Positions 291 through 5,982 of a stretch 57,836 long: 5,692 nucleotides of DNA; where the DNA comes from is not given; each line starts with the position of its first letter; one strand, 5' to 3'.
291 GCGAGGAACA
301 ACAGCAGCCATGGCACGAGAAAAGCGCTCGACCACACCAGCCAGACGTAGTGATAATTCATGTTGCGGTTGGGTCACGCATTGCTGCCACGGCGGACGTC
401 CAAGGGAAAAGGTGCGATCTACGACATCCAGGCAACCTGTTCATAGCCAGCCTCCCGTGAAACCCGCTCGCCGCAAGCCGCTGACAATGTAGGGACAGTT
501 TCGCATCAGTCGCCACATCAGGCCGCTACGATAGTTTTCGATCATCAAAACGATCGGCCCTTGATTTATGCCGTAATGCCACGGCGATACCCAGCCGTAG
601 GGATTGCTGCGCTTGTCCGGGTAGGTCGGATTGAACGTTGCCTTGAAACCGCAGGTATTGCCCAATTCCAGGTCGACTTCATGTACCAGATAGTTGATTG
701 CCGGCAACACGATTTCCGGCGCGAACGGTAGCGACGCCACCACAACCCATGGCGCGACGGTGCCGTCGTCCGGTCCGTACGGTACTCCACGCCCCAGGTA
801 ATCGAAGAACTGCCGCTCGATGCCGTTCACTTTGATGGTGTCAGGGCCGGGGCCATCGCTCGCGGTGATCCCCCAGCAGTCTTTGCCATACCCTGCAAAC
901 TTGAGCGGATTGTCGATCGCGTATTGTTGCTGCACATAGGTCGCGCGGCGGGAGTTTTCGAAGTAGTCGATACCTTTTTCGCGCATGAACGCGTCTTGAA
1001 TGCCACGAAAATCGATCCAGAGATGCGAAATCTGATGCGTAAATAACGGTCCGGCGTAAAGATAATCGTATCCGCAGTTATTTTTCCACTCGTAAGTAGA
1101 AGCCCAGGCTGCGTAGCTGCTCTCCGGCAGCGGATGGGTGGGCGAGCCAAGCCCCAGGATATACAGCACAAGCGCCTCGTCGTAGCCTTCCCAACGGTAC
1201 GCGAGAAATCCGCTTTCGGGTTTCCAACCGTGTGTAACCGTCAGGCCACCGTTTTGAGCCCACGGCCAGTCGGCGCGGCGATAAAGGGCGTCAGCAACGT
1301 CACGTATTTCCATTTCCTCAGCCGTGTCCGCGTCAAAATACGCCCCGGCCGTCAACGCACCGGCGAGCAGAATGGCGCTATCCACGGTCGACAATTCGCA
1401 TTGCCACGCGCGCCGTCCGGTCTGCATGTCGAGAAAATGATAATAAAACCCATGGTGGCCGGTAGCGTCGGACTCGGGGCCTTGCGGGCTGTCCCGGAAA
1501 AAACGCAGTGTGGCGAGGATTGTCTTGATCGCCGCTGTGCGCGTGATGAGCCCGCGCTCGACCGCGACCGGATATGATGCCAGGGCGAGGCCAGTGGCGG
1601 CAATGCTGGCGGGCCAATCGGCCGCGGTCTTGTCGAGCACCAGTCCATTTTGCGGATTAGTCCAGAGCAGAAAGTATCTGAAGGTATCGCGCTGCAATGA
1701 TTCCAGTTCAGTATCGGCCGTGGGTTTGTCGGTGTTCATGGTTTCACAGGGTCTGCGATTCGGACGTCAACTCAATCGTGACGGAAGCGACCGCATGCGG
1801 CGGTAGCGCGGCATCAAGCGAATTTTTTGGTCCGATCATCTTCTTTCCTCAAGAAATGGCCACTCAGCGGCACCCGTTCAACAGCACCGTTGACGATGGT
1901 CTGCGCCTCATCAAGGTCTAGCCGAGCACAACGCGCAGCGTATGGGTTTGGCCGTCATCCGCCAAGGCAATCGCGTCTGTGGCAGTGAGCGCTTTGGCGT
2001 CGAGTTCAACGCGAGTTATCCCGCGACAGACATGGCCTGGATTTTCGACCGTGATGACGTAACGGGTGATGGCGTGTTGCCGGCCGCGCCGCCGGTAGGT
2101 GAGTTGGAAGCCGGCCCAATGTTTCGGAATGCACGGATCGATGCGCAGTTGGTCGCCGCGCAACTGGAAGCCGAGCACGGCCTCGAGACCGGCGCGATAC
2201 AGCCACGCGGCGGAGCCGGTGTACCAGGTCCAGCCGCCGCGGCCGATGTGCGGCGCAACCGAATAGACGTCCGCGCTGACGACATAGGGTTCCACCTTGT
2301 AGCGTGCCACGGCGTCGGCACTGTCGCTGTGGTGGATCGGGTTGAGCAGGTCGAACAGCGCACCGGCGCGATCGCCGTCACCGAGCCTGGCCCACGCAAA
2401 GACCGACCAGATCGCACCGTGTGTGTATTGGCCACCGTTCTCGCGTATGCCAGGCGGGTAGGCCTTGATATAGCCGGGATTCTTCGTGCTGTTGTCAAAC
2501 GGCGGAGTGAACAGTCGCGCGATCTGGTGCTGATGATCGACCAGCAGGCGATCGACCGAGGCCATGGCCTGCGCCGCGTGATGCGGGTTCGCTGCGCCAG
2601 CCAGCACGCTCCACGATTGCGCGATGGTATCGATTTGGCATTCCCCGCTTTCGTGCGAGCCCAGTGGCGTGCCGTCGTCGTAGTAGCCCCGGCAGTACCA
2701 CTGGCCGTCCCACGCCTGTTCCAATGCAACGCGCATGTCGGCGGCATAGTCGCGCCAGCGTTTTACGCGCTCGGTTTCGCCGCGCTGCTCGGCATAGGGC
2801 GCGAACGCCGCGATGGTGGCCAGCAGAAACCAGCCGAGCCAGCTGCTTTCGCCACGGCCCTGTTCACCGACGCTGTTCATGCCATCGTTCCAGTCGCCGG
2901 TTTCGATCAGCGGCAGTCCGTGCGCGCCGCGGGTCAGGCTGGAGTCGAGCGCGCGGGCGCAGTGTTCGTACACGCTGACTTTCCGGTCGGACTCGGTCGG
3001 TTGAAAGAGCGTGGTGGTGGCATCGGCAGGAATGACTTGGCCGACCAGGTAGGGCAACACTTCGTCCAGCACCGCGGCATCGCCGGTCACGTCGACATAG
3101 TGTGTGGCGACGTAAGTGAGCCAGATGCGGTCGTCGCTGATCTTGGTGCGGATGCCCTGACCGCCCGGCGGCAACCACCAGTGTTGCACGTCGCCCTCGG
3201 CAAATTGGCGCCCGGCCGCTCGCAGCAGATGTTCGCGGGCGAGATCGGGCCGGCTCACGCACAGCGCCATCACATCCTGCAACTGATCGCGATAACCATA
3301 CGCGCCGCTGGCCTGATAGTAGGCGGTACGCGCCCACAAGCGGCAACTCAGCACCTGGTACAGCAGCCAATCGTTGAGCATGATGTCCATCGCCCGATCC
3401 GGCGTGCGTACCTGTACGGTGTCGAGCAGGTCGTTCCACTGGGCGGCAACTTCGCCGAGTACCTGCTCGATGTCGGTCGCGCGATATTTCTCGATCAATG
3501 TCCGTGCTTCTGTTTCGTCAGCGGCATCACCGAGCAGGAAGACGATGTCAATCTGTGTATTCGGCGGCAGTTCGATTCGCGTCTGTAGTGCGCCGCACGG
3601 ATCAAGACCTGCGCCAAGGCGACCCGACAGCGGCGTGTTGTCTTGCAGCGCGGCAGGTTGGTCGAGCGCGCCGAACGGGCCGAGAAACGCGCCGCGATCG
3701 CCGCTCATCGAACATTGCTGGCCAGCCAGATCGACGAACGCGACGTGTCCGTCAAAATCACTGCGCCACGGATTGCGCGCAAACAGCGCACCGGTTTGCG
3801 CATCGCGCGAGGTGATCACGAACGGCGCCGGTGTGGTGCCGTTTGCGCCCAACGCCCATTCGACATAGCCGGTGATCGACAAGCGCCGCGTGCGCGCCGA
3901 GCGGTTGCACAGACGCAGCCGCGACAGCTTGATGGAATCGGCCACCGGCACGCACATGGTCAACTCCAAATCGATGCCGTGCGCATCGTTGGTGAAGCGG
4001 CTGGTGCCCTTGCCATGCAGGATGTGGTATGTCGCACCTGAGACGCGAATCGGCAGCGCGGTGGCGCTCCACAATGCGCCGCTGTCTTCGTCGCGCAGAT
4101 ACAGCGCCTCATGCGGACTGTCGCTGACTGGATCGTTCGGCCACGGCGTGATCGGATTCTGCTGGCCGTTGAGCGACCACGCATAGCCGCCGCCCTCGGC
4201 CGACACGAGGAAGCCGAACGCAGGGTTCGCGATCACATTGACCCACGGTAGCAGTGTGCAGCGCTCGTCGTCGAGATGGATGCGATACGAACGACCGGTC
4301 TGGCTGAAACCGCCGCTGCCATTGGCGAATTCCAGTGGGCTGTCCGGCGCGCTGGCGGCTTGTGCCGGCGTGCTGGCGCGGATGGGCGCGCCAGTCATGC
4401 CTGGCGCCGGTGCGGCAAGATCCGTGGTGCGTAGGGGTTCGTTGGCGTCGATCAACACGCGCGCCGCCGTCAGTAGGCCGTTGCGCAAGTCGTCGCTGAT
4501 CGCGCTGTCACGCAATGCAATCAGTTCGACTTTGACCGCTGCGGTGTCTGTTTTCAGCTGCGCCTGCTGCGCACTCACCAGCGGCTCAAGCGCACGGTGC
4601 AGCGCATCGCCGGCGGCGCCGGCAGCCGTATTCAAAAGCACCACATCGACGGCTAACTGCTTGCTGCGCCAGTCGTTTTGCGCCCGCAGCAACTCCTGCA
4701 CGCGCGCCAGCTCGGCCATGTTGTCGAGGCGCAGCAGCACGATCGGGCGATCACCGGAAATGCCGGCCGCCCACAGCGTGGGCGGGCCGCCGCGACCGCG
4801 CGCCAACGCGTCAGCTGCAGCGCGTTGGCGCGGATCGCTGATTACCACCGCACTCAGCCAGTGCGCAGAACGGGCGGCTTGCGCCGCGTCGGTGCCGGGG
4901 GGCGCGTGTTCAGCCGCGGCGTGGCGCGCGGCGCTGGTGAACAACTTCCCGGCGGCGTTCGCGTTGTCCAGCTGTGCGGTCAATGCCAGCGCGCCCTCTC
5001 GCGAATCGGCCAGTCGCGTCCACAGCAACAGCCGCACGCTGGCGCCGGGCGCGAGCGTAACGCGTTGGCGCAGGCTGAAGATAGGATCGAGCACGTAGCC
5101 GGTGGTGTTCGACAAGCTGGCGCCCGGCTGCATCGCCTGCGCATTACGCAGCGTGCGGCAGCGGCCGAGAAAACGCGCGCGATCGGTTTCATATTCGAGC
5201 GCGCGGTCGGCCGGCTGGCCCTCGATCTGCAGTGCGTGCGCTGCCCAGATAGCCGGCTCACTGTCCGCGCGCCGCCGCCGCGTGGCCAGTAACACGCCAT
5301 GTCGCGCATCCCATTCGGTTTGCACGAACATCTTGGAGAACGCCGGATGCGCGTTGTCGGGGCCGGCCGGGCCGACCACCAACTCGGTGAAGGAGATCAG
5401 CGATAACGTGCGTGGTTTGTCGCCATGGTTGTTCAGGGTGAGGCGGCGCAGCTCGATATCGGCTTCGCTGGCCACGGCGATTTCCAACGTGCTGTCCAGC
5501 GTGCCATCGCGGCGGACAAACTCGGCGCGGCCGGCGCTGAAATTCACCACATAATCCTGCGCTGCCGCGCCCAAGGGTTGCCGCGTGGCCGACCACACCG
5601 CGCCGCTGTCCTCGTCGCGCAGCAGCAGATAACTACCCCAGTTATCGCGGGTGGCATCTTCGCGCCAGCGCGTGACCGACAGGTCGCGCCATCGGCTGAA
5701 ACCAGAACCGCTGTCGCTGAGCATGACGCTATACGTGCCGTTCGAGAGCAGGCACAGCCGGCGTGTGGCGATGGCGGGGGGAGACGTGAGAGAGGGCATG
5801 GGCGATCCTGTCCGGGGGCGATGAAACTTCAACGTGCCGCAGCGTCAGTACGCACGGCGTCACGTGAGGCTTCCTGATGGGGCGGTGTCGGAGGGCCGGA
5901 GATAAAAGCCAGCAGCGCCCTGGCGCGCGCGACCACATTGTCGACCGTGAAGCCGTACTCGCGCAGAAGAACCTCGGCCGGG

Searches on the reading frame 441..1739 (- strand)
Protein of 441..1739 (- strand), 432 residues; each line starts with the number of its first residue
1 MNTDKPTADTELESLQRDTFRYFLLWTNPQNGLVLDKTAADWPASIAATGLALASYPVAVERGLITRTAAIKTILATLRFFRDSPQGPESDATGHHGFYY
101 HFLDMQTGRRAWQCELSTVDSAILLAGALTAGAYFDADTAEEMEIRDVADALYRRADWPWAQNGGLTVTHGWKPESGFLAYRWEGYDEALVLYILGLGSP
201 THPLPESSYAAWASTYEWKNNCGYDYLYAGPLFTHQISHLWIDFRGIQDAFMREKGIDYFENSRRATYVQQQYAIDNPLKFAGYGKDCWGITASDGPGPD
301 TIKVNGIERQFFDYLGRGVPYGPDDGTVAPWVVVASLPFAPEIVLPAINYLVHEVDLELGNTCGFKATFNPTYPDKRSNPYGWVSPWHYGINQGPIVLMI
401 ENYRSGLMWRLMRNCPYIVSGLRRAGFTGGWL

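Call 3: search_protein_families(library=pfam, proteins=[window:441-1739:-])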
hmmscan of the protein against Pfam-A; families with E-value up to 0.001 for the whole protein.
window:441-1739:- (432 aa): 1 family
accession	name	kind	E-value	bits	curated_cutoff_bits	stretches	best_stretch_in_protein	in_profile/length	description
PF10091.15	Glycoamylase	-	4.3e-87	291.7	27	1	181-416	2-221/221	Putative glucoamylase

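Call 52: search_solved_structures(query=window:441-1739:-, max_evalue=0.00001)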
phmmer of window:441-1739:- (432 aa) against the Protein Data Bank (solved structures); distinct sequences matched with E-value up to 0.00001: 7.
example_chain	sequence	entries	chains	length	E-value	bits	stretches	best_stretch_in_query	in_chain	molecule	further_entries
8xul_A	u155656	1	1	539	3.7e-125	421.6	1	9-432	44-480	XCC2207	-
4gl3_A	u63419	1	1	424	2.7e-64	221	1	3-431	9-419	putative glucoamylase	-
3eu8_A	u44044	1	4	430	6.6e-44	153.7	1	7-428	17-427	putative glucoamylase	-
5z06_A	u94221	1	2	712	1.4e-41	146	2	225-424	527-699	BDI_3064 protein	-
4qt9_A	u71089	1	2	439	4.3e-41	144.4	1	3-428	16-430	putative glucoamylase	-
5gzh_A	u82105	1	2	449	8.9e-40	140.1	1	7-430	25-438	Endo-beta-1,2-glucanase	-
5gzk_A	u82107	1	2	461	9.3e-40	140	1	7-430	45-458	Uncharacterized protein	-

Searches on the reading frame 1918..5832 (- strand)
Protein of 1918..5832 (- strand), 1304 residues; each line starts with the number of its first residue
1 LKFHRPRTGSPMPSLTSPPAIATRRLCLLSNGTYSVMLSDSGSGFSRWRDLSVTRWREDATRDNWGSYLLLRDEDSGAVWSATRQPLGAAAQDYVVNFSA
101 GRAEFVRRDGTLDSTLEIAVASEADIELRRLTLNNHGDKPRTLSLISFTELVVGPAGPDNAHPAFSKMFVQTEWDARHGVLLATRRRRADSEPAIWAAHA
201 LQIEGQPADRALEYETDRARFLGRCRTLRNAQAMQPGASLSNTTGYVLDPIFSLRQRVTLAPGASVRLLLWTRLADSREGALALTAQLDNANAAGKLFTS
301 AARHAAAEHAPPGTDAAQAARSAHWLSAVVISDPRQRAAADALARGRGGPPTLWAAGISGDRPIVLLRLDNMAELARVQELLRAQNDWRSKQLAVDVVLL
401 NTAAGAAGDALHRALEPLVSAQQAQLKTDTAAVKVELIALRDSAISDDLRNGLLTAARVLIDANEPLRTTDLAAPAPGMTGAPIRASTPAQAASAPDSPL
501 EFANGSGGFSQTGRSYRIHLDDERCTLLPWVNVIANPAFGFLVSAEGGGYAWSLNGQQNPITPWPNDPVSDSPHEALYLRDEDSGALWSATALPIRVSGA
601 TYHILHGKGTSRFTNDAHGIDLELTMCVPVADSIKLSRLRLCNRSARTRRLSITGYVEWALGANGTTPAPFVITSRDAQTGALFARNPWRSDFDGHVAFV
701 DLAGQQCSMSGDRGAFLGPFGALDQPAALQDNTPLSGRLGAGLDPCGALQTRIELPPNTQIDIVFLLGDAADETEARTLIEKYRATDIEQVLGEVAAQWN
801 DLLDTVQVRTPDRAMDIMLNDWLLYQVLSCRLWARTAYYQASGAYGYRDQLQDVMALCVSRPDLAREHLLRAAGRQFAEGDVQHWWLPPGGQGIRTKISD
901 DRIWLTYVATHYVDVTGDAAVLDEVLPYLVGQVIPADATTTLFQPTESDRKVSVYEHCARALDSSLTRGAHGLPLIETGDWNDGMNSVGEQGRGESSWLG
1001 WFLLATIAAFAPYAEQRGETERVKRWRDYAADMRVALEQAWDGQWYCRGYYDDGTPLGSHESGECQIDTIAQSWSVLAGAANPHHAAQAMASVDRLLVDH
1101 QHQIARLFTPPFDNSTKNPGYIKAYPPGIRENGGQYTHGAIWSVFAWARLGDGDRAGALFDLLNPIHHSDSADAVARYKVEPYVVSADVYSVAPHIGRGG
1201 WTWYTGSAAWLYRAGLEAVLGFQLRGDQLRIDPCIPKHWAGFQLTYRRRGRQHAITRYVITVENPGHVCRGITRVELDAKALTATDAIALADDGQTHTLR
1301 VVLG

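Call 3: search_protein_families(library=pfam, proteins=[window:1918-5832:-])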
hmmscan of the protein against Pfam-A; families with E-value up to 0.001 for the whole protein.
window:1918-5832:- (1304 aa): 3 families
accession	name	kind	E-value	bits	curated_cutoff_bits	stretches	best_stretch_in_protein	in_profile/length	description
PF06165.18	GH94_b-supersand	-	1.1e-151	503.8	23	2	27-272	6-250/251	Glycosyl hydrolase 94, supersandwich domain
PF17167.11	Glyco_hydro_94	-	6.8e-114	381.3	27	1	799-1221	2-420/420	Glycosyl hydrolase 94 superfamily, catalytic domain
PF03633.20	Glyco_hydro_65C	-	0.00035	20.7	22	0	1224-1252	3-31/62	Glycosyl hydrolase family 65, C-terminal domain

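Call 51: search_solved_structures(query=window:1918-5832:-, max_evalue=1e-10)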
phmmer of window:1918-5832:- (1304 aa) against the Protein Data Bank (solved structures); distinct sequences matched with E-value up to 1e-10: 16.
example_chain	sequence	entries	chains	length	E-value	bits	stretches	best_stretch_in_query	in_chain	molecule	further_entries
8rf9_A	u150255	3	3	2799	0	1050.1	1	17-1258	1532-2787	Cyclic beta 1-2 glucan synthetase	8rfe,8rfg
8rf0_A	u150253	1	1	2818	0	1050.1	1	17-1258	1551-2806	Cyclic beta-(1,2)-glucan synthase NdvB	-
1v7v_A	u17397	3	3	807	6.6e-83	282.3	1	511-1282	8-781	chitobiose phosphorylase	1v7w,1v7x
8ho9_A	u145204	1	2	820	4e-82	279.7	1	525-1304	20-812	Cellobiose phosphorylase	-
3qde_A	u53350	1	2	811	7.3e-82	278.8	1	526-1304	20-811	Cellobiose phosphorylase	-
8hob_A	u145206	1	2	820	1.3e-81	278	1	525-1304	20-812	Cellobiose phosphorylase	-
8ho7_A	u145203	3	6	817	1.6e-81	277.7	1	526-1303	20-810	Cellobiose phosphorylase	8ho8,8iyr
3rrs_A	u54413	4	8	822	1.5e-71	244.6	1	525-1263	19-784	Cellobiose phosphorylase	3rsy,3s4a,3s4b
3s4c_A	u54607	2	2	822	2e-71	244.2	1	525-1263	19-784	Lactose Phosphorylase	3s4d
8bou_A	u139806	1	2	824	3.3e-70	240.2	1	521-1284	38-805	N,N'-diacetylchitobiose phosphorylase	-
2cqs_A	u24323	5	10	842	1e-67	231.9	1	509-1262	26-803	Cellobiose Phosphorylase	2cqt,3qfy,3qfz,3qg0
3act_A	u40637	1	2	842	8.3e-67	229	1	509-1262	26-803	Cellobiose Phosphorylase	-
3afj_A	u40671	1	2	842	8.6e-67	228.9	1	509-1262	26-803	Cellobiose Phosphorylase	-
3acs_A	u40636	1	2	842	1.2e-66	228.5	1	509-1262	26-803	Cellobiose Phosphorylase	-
4zle_A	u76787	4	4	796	1.1e-61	212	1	545-1251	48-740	Putative b-glycan phosphorylase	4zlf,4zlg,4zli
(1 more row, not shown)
